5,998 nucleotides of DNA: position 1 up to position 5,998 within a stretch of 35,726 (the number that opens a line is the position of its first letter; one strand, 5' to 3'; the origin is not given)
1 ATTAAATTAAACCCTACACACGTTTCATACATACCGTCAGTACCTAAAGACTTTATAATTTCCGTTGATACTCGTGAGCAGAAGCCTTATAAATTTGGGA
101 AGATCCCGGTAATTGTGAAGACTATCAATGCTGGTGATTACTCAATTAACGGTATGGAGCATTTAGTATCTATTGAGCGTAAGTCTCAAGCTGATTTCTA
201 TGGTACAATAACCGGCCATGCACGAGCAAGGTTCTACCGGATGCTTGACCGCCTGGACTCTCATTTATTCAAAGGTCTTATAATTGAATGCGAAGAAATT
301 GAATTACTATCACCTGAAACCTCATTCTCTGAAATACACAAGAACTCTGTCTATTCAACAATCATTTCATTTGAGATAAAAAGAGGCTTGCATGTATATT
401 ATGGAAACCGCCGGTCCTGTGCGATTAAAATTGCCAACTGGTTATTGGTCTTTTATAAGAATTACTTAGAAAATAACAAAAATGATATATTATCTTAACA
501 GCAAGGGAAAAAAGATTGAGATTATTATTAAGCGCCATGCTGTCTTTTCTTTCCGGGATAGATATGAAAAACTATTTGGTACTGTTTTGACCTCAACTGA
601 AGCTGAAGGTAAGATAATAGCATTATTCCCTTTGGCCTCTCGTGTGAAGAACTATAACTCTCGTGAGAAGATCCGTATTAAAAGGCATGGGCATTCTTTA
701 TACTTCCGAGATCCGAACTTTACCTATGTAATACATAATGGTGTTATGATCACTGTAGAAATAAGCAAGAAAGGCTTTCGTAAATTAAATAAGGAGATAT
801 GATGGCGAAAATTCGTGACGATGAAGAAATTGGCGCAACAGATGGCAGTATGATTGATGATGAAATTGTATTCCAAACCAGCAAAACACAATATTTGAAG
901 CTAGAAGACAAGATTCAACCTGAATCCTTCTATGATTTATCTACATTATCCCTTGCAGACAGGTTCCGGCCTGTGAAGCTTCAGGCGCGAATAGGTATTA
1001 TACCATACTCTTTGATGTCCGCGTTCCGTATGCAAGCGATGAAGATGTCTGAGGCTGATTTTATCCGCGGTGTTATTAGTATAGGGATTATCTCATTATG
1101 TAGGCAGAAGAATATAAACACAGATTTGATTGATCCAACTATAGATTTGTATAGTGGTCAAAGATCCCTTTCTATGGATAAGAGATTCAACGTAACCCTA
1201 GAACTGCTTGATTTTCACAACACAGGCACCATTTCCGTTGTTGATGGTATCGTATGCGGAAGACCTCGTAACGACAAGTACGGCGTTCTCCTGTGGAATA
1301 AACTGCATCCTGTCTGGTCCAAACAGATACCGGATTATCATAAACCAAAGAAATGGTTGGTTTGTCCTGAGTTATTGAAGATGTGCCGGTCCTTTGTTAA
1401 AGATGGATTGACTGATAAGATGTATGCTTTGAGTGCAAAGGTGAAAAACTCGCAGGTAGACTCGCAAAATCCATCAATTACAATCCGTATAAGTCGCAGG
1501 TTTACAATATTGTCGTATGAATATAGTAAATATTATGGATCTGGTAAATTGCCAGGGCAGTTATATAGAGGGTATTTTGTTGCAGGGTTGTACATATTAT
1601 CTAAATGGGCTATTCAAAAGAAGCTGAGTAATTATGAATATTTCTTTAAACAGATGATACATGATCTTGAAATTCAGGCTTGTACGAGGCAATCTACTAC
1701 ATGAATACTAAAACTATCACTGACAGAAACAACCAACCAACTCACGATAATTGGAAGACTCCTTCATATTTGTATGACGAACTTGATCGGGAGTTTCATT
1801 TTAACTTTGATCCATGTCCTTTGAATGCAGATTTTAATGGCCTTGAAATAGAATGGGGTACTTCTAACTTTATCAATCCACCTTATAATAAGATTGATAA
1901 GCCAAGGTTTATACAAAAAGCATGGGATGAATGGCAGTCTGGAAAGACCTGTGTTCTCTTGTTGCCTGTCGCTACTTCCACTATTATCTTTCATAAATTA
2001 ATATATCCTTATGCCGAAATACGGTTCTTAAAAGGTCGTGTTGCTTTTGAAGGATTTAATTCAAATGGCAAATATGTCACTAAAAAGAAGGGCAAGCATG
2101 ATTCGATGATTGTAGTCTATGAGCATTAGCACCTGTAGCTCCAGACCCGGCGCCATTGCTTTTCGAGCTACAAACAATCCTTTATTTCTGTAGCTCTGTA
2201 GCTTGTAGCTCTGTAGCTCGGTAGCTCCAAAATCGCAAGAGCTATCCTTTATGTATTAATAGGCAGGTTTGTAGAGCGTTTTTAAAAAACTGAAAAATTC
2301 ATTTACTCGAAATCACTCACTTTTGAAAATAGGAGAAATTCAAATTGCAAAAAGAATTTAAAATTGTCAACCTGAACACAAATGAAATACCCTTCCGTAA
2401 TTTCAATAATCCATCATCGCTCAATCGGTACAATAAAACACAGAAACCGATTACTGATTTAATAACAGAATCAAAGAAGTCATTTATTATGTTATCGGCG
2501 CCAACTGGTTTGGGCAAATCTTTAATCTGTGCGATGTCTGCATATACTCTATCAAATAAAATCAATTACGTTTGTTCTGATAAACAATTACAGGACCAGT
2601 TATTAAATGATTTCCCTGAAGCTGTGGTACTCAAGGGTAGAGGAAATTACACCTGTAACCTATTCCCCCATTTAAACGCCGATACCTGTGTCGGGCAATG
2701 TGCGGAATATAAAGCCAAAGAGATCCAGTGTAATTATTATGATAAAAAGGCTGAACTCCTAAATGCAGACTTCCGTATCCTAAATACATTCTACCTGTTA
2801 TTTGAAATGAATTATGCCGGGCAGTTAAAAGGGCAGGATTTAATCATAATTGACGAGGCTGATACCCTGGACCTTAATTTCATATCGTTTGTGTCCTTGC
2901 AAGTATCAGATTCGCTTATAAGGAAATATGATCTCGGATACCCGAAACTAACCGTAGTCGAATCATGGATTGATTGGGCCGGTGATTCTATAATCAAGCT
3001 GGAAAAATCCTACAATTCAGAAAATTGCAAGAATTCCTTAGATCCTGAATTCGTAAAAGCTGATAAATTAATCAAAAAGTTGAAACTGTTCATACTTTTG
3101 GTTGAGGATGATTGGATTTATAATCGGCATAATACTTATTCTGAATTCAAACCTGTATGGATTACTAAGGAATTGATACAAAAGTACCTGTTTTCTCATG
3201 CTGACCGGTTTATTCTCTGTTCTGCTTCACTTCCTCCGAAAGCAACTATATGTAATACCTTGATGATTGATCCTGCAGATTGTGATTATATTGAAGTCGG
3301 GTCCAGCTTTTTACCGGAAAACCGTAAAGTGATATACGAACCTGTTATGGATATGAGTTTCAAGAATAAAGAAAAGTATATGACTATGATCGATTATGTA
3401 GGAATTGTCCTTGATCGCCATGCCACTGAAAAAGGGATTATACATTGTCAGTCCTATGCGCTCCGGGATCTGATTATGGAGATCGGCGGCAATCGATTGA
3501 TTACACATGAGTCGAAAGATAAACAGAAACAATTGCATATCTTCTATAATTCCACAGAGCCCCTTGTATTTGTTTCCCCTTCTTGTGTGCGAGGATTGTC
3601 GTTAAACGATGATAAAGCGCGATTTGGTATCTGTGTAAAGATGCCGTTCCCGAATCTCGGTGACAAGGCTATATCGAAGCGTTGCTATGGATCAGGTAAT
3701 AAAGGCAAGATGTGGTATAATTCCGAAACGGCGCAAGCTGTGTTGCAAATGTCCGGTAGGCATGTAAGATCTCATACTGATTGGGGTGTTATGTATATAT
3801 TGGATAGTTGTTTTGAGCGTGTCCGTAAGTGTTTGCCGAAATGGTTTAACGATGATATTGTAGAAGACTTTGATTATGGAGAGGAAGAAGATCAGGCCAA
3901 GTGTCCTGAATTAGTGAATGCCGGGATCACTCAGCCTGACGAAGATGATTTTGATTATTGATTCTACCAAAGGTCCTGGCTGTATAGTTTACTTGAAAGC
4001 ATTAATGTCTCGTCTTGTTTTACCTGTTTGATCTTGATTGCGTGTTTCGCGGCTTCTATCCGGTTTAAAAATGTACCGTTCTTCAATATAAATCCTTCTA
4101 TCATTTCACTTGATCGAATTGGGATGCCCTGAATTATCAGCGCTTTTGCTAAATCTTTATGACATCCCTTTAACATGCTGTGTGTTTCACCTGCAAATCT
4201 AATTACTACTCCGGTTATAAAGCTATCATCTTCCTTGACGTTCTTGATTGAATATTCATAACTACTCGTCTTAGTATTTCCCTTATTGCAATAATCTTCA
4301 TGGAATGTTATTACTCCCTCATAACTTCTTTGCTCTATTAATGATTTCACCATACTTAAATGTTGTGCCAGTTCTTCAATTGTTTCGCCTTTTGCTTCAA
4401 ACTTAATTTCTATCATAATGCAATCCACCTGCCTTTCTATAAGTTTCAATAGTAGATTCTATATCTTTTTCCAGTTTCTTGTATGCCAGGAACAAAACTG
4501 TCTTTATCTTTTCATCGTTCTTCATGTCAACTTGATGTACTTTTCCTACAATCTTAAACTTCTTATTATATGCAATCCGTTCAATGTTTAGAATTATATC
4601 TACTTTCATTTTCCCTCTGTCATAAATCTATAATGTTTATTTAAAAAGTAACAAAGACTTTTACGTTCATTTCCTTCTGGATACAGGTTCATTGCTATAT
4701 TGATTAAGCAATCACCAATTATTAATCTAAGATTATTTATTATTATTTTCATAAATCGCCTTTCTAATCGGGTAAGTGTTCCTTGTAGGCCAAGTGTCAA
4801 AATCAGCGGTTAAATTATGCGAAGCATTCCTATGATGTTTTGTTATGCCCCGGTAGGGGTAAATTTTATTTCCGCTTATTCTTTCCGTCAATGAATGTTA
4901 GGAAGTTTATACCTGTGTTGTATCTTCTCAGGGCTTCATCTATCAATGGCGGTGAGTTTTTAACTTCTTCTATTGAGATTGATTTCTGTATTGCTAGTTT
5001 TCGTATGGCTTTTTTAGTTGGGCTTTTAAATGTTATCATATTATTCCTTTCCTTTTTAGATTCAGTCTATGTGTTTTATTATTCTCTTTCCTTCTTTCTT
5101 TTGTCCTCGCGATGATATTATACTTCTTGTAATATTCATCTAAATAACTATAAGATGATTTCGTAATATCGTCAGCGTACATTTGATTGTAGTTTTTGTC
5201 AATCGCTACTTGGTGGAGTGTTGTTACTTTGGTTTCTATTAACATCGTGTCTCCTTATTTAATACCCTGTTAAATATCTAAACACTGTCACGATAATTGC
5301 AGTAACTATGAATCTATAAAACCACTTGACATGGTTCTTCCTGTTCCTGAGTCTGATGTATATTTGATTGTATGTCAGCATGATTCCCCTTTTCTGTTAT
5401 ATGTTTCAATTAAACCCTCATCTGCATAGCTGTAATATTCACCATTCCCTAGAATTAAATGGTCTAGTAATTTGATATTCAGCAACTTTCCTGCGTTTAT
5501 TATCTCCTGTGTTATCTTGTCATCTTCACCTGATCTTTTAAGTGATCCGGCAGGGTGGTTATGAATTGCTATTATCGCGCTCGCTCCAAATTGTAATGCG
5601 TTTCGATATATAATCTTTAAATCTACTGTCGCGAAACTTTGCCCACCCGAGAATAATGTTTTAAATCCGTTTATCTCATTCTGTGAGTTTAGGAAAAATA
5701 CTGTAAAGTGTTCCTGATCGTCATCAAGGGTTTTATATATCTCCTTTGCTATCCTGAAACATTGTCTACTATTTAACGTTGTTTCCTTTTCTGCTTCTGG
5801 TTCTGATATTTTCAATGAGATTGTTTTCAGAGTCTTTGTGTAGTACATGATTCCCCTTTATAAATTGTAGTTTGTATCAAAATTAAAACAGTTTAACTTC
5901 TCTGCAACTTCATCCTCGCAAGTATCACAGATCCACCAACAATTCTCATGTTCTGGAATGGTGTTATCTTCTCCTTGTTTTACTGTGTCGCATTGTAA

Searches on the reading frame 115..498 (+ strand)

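Call 37: search_protein_families(library=phrogs, proteins=[window:115-498:+], max_evalue=0.001)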
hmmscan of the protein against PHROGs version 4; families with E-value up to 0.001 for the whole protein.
window:115-498:+ (127 aa): 1 family
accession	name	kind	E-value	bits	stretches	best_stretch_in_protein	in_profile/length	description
phrog_3490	-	DNA, RNA and nucleotide metabolism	2.2e-08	35.3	1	2-122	37-174/175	ERCC4-type nuclease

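Call 38: search_protein_families(library=pfam, proteins=[window:115-498:+], max_evalue=0.001)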
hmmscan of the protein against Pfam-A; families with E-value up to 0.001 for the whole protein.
window:115-498:+ (127 aa): 1 family
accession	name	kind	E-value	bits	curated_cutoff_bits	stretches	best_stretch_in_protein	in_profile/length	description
PF02732.21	ERCC4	-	1.3e-06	28.8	24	1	2-97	25-127/140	ERCC4 domain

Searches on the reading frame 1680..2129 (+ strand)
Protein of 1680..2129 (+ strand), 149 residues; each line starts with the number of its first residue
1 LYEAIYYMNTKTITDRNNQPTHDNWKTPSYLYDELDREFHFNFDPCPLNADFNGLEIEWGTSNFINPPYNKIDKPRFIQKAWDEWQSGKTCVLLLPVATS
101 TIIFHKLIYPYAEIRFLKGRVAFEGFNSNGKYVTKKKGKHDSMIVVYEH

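Call 37: search_protein_families(library=phrogs, proteins=[window:1680-2129:+], max_evalue=0.001)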
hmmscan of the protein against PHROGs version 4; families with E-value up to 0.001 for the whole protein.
window:1680-2129:+ (149 aa): 3 families
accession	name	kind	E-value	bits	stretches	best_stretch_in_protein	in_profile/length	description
phrog_111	-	other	9.1e-31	108.8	1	14-148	56-202/345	DNA methyltransferase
phrog_6083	-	DNA, RNA and nucleotide metabolism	3e-06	28.4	1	86-148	2-66/94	DNA methylase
phrog_22740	-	unknown function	7.1e-05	24.3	0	22-70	11-72/99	-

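Call 38: search_protein_families(library=pfam, proteins=[window:1680-2129:+], max_evalue=0.001)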
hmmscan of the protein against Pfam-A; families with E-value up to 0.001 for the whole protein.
window:1680-2129:+ (149 aa): 1 family
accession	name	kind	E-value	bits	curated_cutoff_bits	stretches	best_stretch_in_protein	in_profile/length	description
PF05869.16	Dam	-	3.5e-15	56.5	28.1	1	19-148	6-145/169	DNA N-6-adenine-methyltransferase (Dam)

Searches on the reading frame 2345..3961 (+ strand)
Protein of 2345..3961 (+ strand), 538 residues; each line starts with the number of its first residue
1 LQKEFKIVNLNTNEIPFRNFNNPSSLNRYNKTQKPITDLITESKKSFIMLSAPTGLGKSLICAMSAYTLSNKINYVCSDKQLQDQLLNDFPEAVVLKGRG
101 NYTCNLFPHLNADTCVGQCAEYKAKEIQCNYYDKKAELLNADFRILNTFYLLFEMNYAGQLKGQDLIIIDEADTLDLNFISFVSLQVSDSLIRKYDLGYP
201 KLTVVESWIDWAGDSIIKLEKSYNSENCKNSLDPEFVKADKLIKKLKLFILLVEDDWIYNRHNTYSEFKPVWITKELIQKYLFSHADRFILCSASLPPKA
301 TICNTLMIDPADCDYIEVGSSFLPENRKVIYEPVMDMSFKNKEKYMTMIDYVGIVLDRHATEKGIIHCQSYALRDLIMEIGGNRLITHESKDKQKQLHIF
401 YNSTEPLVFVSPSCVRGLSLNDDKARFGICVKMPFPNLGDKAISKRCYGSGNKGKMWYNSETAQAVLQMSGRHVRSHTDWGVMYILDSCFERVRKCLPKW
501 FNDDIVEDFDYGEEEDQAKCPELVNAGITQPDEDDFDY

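Call 9: search_protein_families(library=pfam, proteins=[window:2345-3961:+], max_evalue=0.01)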
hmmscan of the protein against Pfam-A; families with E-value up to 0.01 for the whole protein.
window:2345-3961:+ (538 aa): 5 families
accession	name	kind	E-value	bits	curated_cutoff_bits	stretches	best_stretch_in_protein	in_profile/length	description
PF13307.12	Helicase_C_2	-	6.7e-18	65.7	25.3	1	383-502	38-168/170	Helicase C-terminal domain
PF13401.12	AAA_22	-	4.3e-05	24.3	27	1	43-185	3-106/130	AAA domain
PF00270.35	DEAD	-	4.3e-05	23.7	26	1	33-178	4-132/167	DEAD/DEAH box helicase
PF04851.21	ResIII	-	7.6e-05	23.1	22.5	1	42-172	20-134/164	Type III restriction enzyme, res subunit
PF06733.21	DEAD_2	-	0.00063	19.9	21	1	119-190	96-170/172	DEAD_2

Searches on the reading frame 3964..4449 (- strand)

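Call 11: search_protein_families(library=phrogs, proteins=[window:3964-4449:-], max_evalue=0.01)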
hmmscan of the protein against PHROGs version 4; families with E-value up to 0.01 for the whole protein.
window:3964-4449:- (161 aa): 1 family
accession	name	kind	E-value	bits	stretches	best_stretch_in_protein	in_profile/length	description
phrog_839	-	unknown function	6.9e-05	23.6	1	119-161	133-175/253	-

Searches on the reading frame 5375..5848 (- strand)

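Call 11: search_protein_families(library=phrogs, proteins=[window:5375-5848:-], max_evalue=0.01)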
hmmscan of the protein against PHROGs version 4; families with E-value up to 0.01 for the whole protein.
window:5375-5848:- (157 aa): 1 family
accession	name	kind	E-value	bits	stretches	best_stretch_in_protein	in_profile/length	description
phrog_10276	-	DNA, RNA and nucleotide metabolism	7.8e-32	111.4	1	6-146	8-152/153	DNA repair protein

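Call 38: search_protein_families(library=pfam, proteins=[window:5375-5848:-], max_evalue=0.001)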
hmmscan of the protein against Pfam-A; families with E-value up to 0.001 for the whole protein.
window:5375-5848:- (157 aa): 1 family
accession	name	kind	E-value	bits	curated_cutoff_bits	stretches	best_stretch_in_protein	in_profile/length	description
PF04002.20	RadC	-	8.7e-34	116.5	22.1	1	28-146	5-121/121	RadC-like JAB domain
